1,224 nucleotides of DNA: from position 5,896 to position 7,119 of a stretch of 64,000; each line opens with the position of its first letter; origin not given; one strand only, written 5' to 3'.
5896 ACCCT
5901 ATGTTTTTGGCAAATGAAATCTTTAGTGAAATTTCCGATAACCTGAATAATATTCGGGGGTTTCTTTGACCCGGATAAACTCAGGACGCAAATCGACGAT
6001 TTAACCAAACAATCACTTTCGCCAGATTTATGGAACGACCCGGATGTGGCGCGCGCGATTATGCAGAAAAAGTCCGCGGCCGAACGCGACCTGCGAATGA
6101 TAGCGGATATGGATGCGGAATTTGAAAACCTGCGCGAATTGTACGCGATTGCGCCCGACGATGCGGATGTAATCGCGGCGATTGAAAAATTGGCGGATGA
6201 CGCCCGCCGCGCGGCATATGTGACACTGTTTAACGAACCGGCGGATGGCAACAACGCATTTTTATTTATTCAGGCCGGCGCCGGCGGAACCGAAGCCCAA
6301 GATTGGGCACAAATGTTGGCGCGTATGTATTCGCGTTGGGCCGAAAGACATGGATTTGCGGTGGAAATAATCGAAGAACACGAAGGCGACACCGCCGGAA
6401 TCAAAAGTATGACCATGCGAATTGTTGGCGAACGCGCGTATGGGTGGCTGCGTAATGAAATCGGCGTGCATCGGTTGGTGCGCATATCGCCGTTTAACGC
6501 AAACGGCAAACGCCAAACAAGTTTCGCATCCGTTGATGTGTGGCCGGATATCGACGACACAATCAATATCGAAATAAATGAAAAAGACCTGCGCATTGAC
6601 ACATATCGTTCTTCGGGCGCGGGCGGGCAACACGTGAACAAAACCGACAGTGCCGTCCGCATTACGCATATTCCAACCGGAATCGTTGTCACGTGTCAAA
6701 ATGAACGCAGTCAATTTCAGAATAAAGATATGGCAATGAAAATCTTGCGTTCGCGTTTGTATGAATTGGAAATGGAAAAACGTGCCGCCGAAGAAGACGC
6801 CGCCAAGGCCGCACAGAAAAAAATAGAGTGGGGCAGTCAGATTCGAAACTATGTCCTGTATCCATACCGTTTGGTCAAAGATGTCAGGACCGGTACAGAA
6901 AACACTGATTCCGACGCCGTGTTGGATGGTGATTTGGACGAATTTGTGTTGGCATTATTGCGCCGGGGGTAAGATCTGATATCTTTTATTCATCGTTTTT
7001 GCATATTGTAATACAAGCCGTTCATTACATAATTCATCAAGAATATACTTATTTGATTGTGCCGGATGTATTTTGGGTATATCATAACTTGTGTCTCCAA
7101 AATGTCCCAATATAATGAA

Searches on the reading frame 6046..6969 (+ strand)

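Call 47: search_protein_families(library=pfam, proteins=[window:6046-6969:+], max_evalue=0.001)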
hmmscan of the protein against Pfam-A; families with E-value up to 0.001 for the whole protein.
window:6046-6969:+ (308 aa): 2 families
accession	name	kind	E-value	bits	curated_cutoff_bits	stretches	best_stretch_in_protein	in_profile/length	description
PF03462.23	PCRF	-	1.4e-45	155.9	24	1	6-163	28-194/194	PCRF domain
PF00472.26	RF-1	-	1.4e-45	154.4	35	1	172-281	2-116/116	RF-1 domain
